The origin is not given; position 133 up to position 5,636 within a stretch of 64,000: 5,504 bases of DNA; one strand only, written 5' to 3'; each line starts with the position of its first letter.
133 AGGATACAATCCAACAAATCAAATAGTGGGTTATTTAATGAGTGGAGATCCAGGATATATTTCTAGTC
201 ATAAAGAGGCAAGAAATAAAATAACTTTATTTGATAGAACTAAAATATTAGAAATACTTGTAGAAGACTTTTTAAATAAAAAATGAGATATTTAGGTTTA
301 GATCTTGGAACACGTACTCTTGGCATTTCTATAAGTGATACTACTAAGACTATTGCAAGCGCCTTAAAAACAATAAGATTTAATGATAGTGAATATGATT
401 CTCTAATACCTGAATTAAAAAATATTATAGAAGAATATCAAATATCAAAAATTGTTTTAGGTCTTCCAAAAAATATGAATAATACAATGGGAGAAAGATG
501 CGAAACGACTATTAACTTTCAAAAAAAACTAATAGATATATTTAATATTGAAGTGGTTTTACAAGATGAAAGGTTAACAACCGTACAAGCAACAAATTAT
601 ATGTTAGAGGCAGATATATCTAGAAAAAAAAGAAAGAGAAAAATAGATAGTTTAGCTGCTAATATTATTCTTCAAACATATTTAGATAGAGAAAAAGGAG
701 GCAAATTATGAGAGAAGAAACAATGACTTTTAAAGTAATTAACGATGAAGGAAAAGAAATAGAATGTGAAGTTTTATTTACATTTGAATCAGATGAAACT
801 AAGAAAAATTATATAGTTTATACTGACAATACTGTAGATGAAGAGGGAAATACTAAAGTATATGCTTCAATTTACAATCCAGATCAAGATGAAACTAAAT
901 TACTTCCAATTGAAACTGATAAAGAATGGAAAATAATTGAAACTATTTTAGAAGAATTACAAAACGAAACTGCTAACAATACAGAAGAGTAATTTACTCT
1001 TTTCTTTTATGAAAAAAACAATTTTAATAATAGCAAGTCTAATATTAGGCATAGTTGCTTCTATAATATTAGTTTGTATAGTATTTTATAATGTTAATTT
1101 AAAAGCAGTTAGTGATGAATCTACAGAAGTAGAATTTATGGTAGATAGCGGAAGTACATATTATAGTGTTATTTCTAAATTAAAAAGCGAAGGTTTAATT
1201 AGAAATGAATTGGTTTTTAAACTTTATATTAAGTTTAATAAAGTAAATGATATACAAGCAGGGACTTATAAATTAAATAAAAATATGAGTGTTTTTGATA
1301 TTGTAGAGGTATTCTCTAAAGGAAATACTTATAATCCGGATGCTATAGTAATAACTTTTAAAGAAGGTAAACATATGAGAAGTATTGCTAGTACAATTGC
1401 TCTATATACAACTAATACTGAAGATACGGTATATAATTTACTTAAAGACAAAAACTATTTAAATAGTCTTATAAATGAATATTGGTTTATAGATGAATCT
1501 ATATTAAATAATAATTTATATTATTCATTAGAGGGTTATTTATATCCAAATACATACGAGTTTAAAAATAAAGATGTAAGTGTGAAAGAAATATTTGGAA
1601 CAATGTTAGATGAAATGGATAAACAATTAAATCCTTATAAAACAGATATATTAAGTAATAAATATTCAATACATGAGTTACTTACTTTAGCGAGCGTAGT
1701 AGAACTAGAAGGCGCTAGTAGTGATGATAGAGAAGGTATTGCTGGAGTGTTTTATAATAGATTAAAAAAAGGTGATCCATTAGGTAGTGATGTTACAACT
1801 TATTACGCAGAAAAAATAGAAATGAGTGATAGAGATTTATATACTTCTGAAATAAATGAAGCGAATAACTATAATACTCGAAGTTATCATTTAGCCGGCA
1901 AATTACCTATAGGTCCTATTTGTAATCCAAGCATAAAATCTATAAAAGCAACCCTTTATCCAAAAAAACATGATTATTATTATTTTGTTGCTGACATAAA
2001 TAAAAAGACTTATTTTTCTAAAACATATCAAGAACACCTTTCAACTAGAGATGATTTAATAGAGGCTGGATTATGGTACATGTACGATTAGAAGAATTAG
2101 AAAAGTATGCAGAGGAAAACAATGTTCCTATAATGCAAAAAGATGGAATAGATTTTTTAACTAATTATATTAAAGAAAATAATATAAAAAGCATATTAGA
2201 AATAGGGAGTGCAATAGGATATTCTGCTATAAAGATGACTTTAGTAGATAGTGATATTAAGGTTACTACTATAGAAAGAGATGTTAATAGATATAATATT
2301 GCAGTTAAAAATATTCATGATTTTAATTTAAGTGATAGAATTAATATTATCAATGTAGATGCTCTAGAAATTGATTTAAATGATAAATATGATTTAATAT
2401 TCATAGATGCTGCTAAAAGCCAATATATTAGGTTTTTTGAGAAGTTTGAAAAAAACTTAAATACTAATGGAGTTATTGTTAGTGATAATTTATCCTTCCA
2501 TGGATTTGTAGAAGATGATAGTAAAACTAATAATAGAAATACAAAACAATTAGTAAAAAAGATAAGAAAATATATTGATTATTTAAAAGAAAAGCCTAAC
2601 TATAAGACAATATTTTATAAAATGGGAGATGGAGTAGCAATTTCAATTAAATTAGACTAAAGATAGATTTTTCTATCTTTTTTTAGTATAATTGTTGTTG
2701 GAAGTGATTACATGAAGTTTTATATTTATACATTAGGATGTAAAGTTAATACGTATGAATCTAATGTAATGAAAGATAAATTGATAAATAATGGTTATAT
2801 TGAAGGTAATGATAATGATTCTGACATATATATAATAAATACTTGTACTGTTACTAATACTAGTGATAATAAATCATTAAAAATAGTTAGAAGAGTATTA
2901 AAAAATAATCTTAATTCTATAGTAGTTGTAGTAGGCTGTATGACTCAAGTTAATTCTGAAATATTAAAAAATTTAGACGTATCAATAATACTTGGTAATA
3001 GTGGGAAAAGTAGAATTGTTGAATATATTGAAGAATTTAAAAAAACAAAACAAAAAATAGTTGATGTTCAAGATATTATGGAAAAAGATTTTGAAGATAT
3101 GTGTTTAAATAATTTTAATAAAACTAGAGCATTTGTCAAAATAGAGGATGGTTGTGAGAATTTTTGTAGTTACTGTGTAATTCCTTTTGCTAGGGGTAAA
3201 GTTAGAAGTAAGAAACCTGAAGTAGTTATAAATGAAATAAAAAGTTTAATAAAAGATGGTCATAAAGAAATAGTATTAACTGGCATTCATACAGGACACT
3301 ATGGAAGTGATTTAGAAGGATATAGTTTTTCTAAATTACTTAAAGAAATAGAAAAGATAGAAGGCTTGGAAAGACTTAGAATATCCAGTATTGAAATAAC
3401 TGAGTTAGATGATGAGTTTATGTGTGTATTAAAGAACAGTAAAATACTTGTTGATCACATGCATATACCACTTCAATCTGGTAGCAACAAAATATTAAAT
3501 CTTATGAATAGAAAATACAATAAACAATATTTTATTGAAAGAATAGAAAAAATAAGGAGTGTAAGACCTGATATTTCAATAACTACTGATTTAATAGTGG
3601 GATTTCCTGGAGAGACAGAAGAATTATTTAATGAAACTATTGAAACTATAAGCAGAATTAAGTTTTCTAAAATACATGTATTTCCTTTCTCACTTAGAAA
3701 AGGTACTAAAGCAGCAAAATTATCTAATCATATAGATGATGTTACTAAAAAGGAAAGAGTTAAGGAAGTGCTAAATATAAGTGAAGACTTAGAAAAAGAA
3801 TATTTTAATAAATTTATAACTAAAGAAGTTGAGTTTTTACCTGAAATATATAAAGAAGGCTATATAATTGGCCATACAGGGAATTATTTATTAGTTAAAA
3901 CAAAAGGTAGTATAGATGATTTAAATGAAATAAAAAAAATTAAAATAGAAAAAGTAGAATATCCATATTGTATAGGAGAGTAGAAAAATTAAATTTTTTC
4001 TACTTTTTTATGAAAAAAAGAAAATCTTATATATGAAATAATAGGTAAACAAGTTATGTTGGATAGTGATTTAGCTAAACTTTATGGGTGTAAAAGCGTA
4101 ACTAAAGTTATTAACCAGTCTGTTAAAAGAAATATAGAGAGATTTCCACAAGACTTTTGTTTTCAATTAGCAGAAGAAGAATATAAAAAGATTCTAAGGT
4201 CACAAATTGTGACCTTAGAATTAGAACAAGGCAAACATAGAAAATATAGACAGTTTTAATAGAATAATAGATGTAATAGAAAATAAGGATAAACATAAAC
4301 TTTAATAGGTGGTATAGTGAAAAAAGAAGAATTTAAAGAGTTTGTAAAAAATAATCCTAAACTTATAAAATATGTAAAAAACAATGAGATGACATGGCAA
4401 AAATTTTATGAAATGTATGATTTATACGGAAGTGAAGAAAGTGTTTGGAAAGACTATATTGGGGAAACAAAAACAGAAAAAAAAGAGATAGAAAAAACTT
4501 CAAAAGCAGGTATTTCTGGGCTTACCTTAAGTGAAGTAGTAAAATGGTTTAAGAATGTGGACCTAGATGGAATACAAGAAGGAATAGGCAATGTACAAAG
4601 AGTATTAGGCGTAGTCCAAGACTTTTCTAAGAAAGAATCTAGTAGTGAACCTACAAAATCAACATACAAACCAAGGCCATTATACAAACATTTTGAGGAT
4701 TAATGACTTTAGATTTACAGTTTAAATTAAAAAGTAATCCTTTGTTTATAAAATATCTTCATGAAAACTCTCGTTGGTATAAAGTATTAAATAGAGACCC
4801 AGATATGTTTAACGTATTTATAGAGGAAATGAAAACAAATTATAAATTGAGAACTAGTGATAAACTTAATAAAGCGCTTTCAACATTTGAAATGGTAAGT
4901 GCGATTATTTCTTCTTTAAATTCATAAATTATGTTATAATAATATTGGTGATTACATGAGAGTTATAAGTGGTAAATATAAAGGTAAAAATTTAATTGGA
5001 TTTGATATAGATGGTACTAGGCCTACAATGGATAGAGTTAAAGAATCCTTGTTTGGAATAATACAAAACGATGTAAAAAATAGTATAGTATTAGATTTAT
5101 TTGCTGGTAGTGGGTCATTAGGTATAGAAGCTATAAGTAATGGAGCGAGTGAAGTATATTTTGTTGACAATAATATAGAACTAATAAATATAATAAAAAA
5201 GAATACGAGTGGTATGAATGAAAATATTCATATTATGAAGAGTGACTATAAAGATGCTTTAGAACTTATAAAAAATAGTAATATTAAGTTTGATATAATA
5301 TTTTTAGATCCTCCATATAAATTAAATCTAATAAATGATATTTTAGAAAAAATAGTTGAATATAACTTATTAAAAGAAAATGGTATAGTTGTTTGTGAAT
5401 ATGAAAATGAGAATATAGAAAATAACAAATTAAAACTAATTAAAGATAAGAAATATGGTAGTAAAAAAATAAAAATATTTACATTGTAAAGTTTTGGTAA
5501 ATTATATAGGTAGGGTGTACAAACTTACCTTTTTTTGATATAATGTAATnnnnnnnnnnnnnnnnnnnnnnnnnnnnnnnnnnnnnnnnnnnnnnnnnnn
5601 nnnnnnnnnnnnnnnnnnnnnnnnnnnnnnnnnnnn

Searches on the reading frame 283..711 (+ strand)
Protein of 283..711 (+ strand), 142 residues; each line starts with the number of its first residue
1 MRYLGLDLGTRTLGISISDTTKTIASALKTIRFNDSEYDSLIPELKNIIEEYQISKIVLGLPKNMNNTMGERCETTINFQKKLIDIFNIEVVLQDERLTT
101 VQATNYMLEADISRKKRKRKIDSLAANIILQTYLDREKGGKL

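Call 9: search_protein_families(library=pfam, proteins=[window:283-708:+], max_evalue=0.001)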
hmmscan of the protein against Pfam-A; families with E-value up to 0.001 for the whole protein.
window:283-708:+ (142 aa): 1 family
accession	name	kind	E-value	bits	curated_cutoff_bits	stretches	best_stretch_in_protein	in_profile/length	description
PF03652.20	RuvX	-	9.2e-42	143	29.2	1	1-135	1-133/134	Holliday junction resolvase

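Call 46: find_encoding_contigs(protein=window:283-711:+, flank=10000, max_places=1)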
Protein window:283-711:+ (142 aa): 9 contigs read that carry it; 1 place shown.
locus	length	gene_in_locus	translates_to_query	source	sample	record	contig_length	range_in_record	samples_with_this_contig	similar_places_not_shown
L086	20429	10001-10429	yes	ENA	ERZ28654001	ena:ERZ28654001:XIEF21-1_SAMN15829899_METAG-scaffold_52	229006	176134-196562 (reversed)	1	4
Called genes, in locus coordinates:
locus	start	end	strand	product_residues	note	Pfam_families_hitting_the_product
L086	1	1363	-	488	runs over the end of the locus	PF08903:DUF1846, PF20921:DUF1846_C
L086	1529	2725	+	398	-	PF00375:SDF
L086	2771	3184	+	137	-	PF00293:NUDIX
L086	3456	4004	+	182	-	PF13302:Acetyltransf_3, PF13420:Acetyltransf_4, PF00583:Acetyltransf_1, PF13523:Acetyltransf_8 (weak)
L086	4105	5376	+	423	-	PF01018:GTP1_OBG, PF02421:FeoB_N, PF01926:MMR_HSR1, PF09269:DUF1967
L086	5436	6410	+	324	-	PF07963:N_methyl (weak)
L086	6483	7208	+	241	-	PF22435:MRM3-like_sub_bind, PF00588:SpoU_methylase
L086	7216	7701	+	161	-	PF01782:RimM, PF24986:PRC_RimM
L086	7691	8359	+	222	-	PF01746:tRNA_m1G_MT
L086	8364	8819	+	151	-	-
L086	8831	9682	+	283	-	-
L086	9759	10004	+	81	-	PF06135:IreB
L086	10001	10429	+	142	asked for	PF03652:RuvX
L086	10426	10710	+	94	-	PF06949:DUF1292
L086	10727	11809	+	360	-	PF02618:YceG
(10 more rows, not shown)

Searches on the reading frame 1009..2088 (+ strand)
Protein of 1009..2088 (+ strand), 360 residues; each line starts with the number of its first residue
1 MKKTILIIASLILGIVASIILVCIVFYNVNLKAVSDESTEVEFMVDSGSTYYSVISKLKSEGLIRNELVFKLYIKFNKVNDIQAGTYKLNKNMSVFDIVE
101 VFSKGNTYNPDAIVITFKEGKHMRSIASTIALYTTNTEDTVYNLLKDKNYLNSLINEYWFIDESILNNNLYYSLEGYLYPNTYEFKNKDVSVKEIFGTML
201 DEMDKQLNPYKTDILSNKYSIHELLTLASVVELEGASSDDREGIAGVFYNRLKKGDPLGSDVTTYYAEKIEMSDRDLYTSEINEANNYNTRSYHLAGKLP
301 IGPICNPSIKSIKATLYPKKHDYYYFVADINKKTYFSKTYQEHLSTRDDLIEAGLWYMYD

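Call 9: search_protein_families(library=pfam, proteins=[window:1009-2088:+], max_evalue=0.001)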
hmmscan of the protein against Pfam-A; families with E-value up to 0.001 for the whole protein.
window:1009-2088:+ (360 aa): 1 family
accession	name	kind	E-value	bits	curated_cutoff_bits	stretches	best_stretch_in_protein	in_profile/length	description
PF02618.21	YceG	-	2.1e-72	244.4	32.4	1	44-346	2-272/275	YceG-like family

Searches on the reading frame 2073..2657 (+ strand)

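Call 9: search_protein_families(library=pfam, proteins=[window:2073-2657:+], max_evalue=0.001)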
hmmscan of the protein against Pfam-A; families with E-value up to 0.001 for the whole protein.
window:2073-2657:+ (195 aa): 9 families
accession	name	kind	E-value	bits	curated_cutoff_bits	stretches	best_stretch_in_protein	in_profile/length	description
PF01596.23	Methyltransf_3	-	5.4e-25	88.3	22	1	4-193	9-203/204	O-methyltransferase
PF13847.12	Methyltransf_31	-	1.6e-06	28.3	27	1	39-167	5-133/145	Methyltransferase domain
PF02527.21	GidB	-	7.8e-06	25.8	27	1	30-136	42-145/184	rRNA small subunit methyltransferase G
PF13578.12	Methyltransf_24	-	2e-05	25.8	26.3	1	42-139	1-104/105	Methyltransferase domain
PF01135.25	PCMT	-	2e-05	24.9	20.3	1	28-116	64-153/210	Protein-L-isoaspartate(D-aspartate) O-methyltransferase (PCMT)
PF02390.23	Methyltransf_4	-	3.1e-05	24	24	0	40-99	4-62/173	Putative methyltransferase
PF02475.24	TRM5-TYW2_MTfase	-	4.4e-05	23.9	28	1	40-136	39-134/164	TRM5/TYW2 methyltransferase domain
PF02353.26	CMAS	-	7.7e-05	22.6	27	1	21-168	46-189/273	Mycolic acid cyclopropane synthetase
PF05175.20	MTS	-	0.00012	22.2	23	1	25-110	19-103/170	Methyltransferase small domain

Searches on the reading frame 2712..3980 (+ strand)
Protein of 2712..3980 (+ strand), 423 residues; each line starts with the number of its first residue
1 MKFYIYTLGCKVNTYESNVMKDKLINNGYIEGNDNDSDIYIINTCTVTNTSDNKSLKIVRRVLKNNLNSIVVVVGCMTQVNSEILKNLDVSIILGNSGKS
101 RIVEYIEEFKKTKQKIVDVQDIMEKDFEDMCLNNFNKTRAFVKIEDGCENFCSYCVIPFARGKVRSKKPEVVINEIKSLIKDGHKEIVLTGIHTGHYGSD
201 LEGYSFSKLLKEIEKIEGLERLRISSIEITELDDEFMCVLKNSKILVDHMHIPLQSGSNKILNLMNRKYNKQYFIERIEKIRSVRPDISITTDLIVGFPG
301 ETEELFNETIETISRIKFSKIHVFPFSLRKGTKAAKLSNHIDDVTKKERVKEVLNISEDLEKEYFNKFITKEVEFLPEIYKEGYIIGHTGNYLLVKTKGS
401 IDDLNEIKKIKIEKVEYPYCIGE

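Call 9: search_protein_families(library=pfam, proteins=[window:2712-3980:+], max_evalue=0.001)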
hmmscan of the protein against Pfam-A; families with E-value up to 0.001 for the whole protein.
window:2712-3980:+ (423 aa): 2 families
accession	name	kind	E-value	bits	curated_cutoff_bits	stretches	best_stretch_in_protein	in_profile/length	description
PF04055.27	Radical_SAM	-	6.6e-26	91.9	29.5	1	146-312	5-165/166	Radical SAM superfamily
PF00919.26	UPF0004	-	2.5e-22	79.2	27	1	2-92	1-95/98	Uncharacterized protein family UPF0004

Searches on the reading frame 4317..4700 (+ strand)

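Call 9: search_protein_families(library=pfam, proteins=[window:4317-4700:+], max_evalue=0.001)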
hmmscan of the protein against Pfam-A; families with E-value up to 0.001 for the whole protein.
window:4317-4700:+ (128 aa): 1 family
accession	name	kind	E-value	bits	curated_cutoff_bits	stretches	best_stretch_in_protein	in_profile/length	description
PF14071.11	YlbD_coat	-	2.1e-23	83.3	27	1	4-113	1-111/126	Putative coat protein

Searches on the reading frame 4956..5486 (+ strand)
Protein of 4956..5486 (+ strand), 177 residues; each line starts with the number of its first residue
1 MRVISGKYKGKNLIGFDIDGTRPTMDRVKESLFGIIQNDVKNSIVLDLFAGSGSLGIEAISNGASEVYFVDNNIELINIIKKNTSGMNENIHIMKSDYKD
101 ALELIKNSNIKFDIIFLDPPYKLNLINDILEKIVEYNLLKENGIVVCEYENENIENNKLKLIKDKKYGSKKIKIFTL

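Call 9: search_protein_families(library=pfam, proteins=[window:4956-5486:+], max_evalue=0.001)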
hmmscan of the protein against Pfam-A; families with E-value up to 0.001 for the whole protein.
window:4956-5486:+ (177 aa): 13 families
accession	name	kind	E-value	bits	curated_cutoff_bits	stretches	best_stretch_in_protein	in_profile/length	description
PF03602.21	Cons_hypoth95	-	1.5e-54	184.9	24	1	1-175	1-181/182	Conserved hypothetical protein 95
PF13847.12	Methyltransf_31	-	4.9e-09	36.4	27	1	41-157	3-125/145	Methyltransferase domain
PF09445.16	Methyltransf_15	-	1.5e-08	34.9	22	1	44-121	3-81/165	RNA cap guanine-N2 methyltransferase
PF05175.20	MTS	-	8.1e-08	32.5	23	1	27-143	18-134/170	Methyltransferase small domain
PF02086.21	MethyltransfD12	-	9.9e-06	25.9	22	0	32-92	8-71/253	D12 class N6 adenine-specific DNA methyltransferase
PF02475.24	TRM5-TYW2_MTfase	-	1.8e-05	25.2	28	1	40-145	35-133/164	TRM5/TYW2 methyltransferase domain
PF02005.22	TRM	-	3e-05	23.9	27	1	41-119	49-128/376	N2,N2-dimethylguanosine tRNA methyltransferase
PF01555.25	N6_N4_Mtase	-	5.1e-05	23.8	26.7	0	41-81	181-220/221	DNA methylase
PF13649.12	Methyltransf_25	-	7.3e-05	23.8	27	1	45-117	1-70/97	Methyltransferase domain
PF01861.22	BpsA_C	-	8.7e-05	22.3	27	1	59-131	62-132/243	Branched-chain polyamine synthase A C-terminal domain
PF06325.19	PrmA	-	0.00015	21.8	22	1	37-145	157-256/296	Ribosomal protein L11 methyltransferase (PrmA)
PF10294.15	Methyltransf_16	-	0.00035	20.8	21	1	37-163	42-172/174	Lysine methyltransferase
PF01189.24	Methyltr_RsmB-F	-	0.00077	19.6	27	0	40-120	7-88/199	16S rRNA methyltransferase RsmB/F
